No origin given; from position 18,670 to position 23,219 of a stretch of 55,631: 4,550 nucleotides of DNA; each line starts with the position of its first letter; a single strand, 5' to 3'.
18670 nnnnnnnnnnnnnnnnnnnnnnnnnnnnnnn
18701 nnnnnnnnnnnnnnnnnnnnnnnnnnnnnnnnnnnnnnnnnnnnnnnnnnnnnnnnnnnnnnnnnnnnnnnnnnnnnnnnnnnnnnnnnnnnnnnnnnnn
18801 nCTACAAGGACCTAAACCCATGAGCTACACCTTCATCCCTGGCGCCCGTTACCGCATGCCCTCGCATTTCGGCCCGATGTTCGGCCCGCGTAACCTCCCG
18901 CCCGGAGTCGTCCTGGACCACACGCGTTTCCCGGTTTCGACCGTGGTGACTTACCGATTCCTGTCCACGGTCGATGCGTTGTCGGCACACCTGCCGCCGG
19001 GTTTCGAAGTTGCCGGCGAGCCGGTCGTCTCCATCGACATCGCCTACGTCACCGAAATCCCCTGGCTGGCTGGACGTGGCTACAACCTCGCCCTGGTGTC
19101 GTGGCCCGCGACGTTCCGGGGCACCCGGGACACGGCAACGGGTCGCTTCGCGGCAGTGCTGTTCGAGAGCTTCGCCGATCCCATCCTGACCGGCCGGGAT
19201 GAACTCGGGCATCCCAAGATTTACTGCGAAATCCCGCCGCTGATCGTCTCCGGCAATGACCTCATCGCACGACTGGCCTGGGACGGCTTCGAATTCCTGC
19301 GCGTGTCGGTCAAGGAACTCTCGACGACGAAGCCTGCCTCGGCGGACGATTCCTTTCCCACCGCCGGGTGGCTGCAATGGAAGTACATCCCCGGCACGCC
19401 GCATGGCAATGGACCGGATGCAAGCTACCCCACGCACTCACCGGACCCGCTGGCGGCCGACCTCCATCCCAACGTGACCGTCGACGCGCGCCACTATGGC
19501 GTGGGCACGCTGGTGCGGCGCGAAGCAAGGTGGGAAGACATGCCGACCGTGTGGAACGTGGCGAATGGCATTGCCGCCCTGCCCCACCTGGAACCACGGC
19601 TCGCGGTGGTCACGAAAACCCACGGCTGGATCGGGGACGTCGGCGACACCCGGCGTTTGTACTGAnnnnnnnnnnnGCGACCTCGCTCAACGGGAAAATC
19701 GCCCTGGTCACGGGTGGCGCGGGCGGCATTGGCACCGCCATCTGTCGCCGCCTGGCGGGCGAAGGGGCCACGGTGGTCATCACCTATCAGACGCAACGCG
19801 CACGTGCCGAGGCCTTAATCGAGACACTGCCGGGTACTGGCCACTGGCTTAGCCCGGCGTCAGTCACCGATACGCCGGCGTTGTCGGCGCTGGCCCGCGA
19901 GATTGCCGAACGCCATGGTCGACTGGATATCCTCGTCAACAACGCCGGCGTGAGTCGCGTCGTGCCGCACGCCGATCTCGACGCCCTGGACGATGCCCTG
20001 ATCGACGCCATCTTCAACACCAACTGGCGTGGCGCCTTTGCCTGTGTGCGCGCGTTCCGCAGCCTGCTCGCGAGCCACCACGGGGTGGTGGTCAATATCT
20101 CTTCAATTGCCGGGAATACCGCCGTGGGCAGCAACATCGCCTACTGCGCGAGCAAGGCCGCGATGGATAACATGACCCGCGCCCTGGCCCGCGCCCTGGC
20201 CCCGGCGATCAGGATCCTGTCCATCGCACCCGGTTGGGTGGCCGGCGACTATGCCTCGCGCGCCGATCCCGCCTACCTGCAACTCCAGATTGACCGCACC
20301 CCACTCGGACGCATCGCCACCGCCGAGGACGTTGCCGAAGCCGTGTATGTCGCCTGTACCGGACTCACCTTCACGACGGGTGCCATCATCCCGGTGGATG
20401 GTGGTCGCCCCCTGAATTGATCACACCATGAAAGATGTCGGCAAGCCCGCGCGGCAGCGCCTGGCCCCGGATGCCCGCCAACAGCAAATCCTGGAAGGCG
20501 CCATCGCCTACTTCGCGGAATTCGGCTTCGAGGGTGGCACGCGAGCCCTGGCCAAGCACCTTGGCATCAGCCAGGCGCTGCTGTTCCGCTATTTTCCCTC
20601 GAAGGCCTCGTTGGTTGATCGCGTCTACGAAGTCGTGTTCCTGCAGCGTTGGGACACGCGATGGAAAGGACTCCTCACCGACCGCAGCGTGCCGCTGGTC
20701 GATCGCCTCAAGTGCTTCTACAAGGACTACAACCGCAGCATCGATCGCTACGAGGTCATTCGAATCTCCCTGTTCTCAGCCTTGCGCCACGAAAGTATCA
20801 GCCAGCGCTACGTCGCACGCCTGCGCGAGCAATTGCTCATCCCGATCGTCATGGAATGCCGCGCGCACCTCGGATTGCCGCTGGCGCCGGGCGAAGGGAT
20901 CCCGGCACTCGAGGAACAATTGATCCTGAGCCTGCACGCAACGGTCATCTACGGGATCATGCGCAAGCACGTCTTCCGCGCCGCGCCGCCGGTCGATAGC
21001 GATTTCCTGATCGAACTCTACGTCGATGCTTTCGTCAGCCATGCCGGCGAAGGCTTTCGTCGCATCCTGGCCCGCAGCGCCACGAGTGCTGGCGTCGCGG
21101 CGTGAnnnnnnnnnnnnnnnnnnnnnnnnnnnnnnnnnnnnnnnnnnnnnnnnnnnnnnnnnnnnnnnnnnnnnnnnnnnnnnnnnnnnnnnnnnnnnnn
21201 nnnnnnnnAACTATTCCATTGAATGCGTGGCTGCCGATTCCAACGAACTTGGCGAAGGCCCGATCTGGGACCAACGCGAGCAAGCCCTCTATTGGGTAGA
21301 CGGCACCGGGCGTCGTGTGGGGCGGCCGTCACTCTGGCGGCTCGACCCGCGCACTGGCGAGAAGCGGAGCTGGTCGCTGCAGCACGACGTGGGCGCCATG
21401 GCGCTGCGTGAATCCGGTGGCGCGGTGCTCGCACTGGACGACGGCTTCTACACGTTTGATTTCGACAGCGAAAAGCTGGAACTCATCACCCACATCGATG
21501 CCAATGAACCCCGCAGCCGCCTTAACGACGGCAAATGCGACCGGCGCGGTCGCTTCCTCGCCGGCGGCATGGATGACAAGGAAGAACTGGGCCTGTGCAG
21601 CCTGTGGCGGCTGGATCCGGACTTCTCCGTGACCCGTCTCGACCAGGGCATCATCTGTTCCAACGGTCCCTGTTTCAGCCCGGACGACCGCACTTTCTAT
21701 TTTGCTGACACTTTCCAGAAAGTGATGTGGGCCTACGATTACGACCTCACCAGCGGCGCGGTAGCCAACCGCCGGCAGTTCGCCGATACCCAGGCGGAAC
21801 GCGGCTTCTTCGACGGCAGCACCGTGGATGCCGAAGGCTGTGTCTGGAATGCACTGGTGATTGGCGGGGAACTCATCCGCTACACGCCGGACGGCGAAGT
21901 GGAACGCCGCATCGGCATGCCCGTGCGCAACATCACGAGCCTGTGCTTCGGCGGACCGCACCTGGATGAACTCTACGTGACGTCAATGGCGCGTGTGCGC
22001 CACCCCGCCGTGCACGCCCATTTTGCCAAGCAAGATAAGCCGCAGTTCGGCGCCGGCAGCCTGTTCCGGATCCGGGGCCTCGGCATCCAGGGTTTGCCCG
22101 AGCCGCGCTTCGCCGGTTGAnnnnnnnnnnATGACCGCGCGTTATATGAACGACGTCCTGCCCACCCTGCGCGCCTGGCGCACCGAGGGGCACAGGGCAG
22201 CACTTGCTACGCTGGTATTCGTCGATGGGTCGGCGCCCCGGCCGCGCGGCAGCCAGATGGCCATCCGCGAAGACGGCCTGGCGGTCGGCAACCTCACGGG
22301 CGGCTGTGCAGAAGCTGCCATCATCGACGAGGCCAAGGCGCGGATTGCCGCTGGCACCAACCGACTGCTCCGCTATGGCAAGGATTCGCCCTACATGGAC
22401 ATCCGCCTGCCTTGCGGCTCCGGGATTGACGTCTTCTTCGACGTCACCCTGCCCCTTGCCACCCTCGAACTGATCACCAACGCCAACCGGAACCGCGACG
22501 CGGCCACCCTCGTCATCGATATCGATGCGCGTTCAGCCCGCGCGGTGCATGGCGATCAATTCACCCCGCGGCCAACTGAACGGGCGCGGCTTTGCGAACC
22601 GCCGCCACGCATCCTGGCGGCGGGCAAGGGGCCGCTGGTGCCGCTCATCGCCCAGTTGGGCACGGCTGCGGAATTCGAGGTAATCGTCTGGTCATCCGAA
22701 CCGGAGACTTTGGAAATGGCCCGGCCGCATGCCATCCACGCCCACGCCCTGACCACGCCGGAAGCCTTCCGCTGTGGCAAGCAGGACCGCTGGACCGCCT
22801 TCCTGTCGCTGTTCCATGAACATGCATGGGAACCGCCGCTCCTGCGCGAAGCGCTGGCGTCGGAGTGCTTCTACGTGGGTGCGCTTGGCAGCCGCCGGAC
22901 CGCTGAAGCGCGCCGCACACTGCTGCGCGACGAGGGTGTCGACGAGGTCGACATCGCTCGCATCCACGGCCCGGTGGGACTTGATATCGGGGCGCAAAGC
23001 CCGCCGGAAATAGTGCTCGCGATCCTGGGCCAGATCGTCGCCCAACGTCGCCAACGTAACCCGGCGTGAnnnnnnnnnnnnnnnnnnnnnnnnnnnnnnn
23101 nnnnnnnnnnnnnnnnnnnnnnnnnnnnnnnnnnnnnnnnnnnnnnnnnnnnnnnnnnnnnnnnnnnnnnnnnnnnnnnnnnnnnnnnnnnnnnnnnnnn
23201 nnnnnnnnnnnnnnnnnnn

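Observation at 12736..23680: Self-contained Mo-hydroxylase catabolic locus with an unusual enzyme set and unknown substrate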

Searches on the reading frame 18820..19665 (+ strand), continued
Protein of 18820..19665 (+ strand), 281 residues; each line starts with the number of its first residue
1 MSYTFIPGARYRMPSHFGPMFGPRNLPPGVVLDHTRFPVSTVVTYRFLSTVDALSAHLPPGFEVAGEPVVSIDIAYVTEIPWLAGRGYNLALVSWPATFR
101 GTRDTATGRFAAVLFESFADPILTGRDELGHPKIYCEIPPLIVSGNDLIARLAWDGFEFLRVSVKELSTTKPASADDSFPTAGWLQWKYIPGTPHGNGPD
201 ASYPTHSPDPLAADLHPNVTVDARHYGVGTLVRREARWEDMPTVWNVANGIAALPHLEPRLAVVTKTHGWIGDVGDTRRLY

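Call 80: fold_search(model_id=the predicted structure, library=pdb)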
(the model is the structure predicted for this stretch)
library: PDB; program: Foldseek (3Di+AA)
matches with E <= 10: 576; with E <= 0.001: 24
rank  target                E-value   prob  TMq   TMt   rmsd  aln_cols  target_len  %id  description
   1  3cmb_A                5.9e-20  1.00  0.68  0.71   6.2       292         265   26  Crystal structure of acetoacetate decarboxylase (YP_001047042.1) from Methanoculleus marisnigri JR1 at 1.60 A resoluti (released 2008-04-01)
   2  3cmb_B                1.3e-19  1.00  0.68  0.71   5.9       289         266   26  Crystal structure of acetoacetate decarboxylase (YP_001047042.1) from Methanoculleus marisnigri JR1 at 1.60 A resoluti (released 2008-04-01)
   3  5upb_C                3.3e-13  1.00  0.60  0.65   6.3       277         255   18  Swit_4259, an Acetoacetate Decarboxylase-like Enzyme from Sphingomonas wittichii RW1 (released 2017-06-07)
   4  4jme_B                7.1e-13  1.00  0.58  0.62   4.8       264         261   16  Enduracididine biosynthesis enzyme MppR complexed with 2-keto-enduracididine (released 2013-07-03)
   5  5upb_A                7.5e-13  1.00  0.56  0.61   6.5       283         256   18  Swit_4259, an Acetoacetate Decarboxylase-like Enzyme from Sphingomonas wittichii RW1 (released 2017-06-07)
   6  4jmd_B                1.1e-12  1.00  0.58  0.62   4.8       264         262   16  Enduracididine biosynthesis enzyme MppR complexed with the condensation product of pyruvate and imidazole 4-carboxalde (released 2013-07-03)
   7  4jmc_A                1.1e-12  1.00  0.57  0.61   5.0       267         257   16  Enduracididine biosynthesis enzyme MppR complexed with pyruvate (released 2013-07-03)
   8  4jm3_A                1.2e-12  1.00  0.55  0.59   5.2       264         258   16  Enduracididine Biosynthesis Enzyme MppR with HEPES Buffer Bound (released 2013-07-03)
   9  4jmd_A                1.6e-12  1.00  0.55  0.59   5.2       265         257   15  Enduracididine biosynthesis enzyme MppR complexed with the condensation product of pyruvate and imidazole 4-carboxalde (released 2013-07-03)
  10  5upb_D                1.7e-12  1.00  0.60  0.65   6.1       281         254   17  Swit_4259, an Acetoacetate Decarboxylase-like Enzyme from Sphingomonas wittichii RW1 (released 2017-06-07)
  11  4jm3_B                1.8e-12  1.00  0.57  0.60   5.0       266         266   16  Enduracididine Biosynthesis Enzyme MppR with HEPES Buffer Bound (released 2013-07-03)
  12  3bgt_D                2.1e-12  1.00  0.62  0.71   4.8       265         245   19  Structural Studies of Acetoacetate Decarboxylase (released 2008-12-23)
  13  3bgt_A                2.3e-12  1.00  0.62  0.71   4.3       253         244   18  Structural Studies of Acetoacetate Decarboxylase (released 2008-12-23)
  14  4jmc_B                2.5e-12  1.00  0.54  0.58   5.3       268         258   16  Enduracididine biosynthesis enzyme MppR complexed with pyruvate (released 2013-07-03)
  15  6eej_B                2.6e-12  1.00  0.59  0.63   4.7       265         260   16  Streptomyces bingchenggensis Aldolase-Dehydratase in covalent complex with dienone product. (released 2019-08-14)
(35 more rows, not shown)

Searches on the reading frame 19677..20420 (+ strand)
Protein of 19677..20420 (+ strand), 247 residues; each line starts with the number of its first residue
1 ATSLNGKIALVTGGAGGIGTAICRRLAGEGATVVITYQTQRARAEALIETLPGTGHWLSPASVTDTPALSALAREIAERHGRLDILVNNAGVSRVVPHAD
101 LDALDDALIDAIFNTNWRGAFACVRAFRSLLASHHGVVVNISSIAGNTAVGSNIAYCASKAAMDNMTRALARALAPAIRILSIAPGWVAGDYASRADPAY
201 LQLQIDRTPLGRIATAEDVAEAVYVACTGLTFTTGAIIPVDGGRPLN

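Call 4: search_protein_families(library=pfam, proteins=[window:19677-20420:+])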
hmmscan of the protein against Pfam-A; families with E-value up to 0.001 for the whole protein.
window:19677-20420:+ (247 aa): 4 families
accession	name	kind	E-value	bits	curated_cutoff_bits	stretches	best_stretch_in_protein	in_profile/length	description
PF13561.12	adh_short_C2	-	3.1e-49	168.1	27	1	15-243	3-234/236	Enoyl-(Acyl carrier protein) reductase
PF00106.31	adh_short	-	9.1e-47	159.5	26.6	1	7-194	1-188/195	short chain dehydrogenase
PF08659.16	KR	-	8e-13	49.1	22.6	1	10-179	4-172/180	KR domain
PF01370.27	Epimerase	-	3.5e-09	36.9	20.9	1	9-192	1-176/240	NAD dependent epimerase/dehydratase family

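Call 5: search_protein_families(library=ncbifam, proteins=[window:19677-20420:+])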
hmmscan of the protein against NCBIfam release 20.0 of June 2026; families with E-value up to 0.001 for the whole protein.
window:19677-20420:+ (247 aa): 233 families (the best 25 are shown)
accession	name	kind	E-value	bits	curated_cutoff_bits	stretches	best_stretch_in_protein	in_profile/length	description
NF005559.1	PRK07231.1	subfamily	3.4e-52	177.4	215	1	4-244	2-247/249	glucose 1-dehydrogenase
NF009466.0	PRK12826.1-2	subfamily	1.2e-48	165.7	222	1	7-244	4-244/248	3-oxoacyl-ACP reductase FabG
NF006598.0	PRK09135.1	equivalog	9.7e-47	159.6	288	1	5-246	5-247/249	pteridine reductase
NF052558.1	MBtsdlDhBudC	equivalog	4.1e-46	157.6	270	1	5-243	2-240/250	meso-2,3-butanediol dehydrogenase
NF004198.0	PRK05653.1-3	equivalog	9.9e-46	156.2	296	1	3-244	4-246/248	3-oxoacyl-ACP reductase FabG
NF005067.0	PRK06484.1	equivalog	1.5e-45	155.7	713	1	5-243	272-510/524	short chain dehydrogenase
TIGR01830.1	3oxo_ACP_reduc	equivalog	8.1e-44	150.1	297.75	1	9-243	1-237/239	3-oxoacyl-[acyl-carrier-protein] reductase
NF004791.0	PRK06138.1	equivalog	4.1e-43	147.5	312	1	3-244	2-249/252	SDR family oxidoreductase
NF004197.0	PRK05653.1-1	equivalog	1.7e-41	142.5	332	1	3-243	4-245/249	3-oxoacyl-ACP reductase FabG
NF004818.0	PRK06172.1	equivalog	2.5e-41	141.7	336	1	3-243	4-249/253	SDR family oxidoreductase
NF005893.0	PRK07856.1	equivalog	6.8e-41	140.2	255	1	3-243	6-240/255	SDR family oxidoreductase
NF009464.0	PRK12824.1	subfamily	9.5e-40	136.8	269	1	7-244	3-242/245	3-oxoacyl-ACP reductase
TIGR01829.1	AcAcCoA_reduct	subfamily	1.8e-39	135.8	302.1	1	7-244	1-240/242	acetoacetyl-CoA reductase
NF006693.0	PRK09242.1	equivalog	3.2e-39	134.6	328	1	3-243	7-252/258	SDR family oxidoreductase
NF053701.1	CsHdxCHCADhChcB2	equivalog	7.7e-39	133.7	350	1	4-243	1-241/245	cis-4-hydroxycyclohexanecarboxylate dehydrogenase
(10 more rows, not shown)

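Call 25: search_solved_structures(query=window:19677-20420:+, max_evalue=1e-30)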
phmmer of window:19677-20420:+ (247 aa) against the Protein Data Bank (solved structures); distinct sequences matched with E-value up to 1e-30: 6.
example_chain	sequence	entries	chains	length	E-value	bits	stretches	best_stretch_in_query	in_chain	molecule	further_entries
4jro_A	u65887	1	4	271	2.8e-35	125.5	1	2-244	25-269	FabG protein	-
3osu_A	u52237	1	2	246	5.6e-33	117.9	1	7-244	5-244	3-oxoacyl-[acyl-carrier-protein] reductase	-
3sj7_A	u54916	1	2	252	6.2e-33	117.8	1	7-244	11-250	3-oxoacyl-(Acyl-carrier-protein) reductase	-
2uvd_A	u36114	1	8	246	3.8e-32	115.2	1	4-244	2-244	3-OXOACYL-(ACYL-CARRIER-PROTEIN) REDUCTASE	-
8bci_A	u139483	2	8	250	6e-32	114.6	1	8-244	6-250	Probable short-chain dehydrogenase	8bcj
9ng1_A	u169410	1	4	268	1.3e-31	113.5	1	3-244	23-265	2,3-dihydroxy-2,3-dihydro-p-cumate dehydrogenase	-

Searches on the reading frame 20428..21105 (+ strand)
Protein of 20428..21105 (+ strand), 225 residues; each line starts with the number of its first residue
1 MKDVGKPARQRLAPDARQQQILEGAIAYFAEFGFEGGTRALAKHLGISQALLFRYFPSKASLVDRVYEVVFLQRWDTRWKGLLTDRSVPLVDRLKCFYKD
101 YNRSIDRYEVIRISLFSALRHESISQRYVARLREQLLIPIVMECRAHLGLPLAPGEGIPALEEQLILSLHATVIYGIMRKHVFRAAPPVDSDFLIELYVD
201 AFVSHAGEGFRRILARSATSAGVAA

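Call 4: search_protein_families(library=pfam, proteins=[window:20428-21105:+])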
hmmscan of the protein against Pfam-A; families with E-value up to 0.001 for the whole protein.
window:20428-21105:+ (225 aa): 1 family
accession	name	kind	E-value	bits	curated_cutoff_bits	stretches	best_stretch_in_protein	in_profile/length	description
PF00440.29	TetR_N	-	5.7e-12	45.7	24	1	21-66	1-47/47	Bacterial regulatory proteins, tetR family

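Call 5: search_protein_families(library=ncbifam, proteins=[window:20428-21105:+])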
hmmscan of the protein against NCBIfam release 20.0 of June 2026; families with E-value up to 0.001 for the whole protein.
window:20428-21105:+ (225 aa): 8 families
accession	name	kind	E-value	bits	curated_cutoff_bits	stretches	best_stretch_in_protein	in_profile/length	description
NF040929.1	quorum_TF_HapR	equivalog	1.3e-08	34.8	350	1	4-73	3-73/200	LuxR/HapR/OpaR family quorum-sensing transcriptional regulator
NF051457.1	acryl_TF_AcuR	equivalog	5.8e-08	32.3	247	1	4-134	5-137/204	acrylate utilization transcriptional regulator AcuR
NF007015.0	PRK09480.1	equivalog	8.5e-07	28.7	120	1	9-68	3-63/197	nucleoid occlusion factor SlmA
TIGR03613.1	RutR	equivalog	2.9e-06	27.3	368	1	10-69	3-62/202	pyrimidine utilization regulatory protein R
NF011584.0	PRK15008.1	equivalog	5.8e-06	26.3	230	1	11-69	13-72/212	HTH-type transcriptional regulator RutR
NF010319.1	PRK13756.1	equivalog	0.0001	22.2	265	1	18-75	4-62/199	tetracycline resistance transcriptional repressor TetR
NF053731.1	TransRegFasRMycb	equivalog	0.00011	22.1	330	1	10-63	5-59/199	HTH-type transcriptional activator FasR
TIGR03968.1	mycofact_TetR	equivalog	0.00012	21.8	224.9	1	15-63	8-57/190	mycofactocin system transcriptional regulator MftR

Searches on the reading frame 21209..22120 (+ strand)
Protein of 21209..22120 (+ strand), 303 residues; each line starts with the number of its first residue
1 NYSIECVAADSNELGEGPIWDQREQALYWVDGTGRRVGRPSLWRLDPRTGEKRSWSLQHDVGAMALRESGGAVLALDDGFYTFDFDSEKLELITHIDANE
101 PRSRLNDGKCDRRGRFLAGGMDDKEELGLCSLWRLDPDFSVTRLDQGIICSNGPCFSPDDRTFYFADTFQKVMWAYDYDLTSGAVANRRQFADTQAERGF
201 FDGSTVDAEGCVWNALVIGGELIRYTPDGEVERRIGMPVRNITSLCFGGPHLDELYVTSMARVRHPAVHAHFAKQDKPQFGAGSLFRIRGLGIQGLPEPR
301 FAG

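Call 4: search_protein_families(library=pfam, proteins=[window:21209-22120:+])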
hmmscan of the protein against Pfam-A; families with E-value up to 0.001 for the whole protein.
window:21209-22120:+ (303 aa): 1 family
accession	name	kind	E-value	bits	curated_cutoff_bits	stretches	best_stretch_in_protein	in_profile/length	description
PF08450.18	SGL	-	5.9e-81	272.1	26.3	1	14-260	1-245/246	SMP-30/Gluconolactonase/LRE-like region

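Call 5: search_protein_families(library=ncbifam, proteins=[window:21209-22120:+])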
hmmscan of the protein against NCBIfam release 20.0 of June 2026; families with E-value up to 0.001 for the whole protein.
window:21209-22120:+ (303 aa): 0 families

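Call 23: search_solved_structures(query=window:21209-22120:+, max_evalue=0.00001)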
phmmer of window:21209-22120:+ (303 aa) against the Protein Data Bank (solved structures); distinct sequences matched with E-value up to 0.00001: 10.
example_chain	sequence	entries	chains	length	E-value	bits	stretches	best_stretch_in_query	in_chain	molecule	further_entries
4gn7_A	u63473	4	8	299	2.1e-43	151.9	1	3-303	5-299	Regucalcin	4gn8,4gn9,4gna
3g4e_A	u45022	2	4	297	1.6e-42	149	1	3-303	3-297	Regucalcin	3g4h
4gnb_A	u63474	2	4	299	1.6e-42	149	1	3-303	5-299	Regucalcin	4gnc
7plb_A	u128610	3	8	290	1.7e-40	142.3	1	5-261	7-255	Smp-30/Cgr1 family protein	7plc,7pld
5d9b_A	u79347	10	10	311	1e-27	100.4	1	13-296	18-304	Luciferin regenerating enzyme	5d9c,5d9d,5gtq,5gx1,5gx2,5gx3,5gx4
2ghs_A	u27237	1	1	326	2e-26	96.1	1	14-261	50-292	AGR_C_1268p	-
3e5z_A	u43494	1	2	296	1.5e-08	37.3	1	131-259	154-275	putative Gluconolactonase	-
8djf_A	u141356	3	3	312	2.3e-08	36.8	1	98-260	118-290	Gluconolactonase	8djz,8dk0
7ris_A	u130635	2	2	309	2.6e-08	36.6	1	98-260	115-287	Beta-propeller lactonase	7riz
3dr2_A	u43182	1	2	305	2.5e-07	33.3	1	124-238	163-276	Exported gluconolactonase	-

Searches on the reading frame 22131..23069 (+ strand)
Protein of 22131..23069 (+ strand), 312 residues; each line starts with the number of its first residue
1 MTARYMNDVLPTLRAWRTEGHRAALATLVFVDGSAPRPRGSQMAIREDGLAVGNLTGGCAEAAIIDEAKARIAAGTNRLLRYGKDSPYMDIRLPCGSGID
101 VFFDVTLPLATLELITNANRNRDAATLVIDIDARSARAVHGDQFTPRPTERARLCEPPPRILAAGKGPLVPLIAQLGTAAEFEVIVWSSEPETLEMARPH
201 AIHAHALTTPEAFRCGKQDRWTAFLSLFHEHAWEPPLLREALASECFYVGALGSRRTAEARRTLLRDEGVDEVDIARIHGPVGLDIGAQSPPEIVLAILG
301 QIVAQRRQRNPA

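Call 4: search_protein_families(library=pfam, proteins=[window:22131-23069:+])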
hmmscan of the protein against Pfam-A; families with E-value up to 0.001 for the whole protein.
window:22131-23069:+ (312 aa): 2 families
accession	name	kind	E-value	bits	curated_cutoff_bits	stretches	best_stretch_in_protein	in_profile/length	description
PF13478.12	XdhC_C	-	2.9e-28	99.3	29.7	1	163-302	3-125/125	XdhC Rossmann domain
PF02625.21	XdhC_CoxI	-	7.1e-22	77.6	24.3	1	16-83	1-68/68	XdhC and CoxI family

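Call 5: search_protein_families(library=ncbifam, proteins=[window:22131-23069:+])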
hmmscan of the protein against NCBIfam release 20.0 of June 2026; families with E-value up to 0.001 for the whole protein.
window:22131-23069:+ (312 aa): 2 families
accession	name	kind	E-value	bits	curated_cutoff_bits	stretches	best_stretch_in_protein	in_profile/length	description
NF045664.1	XdhC_rel_AOR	equivalog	1.3e-32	113.5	350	2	155-308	191-346/346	XdhC family aldehyde oxidoreductase maturation factor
TIGR02964.1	xanthine_xdhC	equivalog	8.8e-16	58.2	161.6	1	25-302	2-245/246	xanthine dehydrogenase accessory protein XdhC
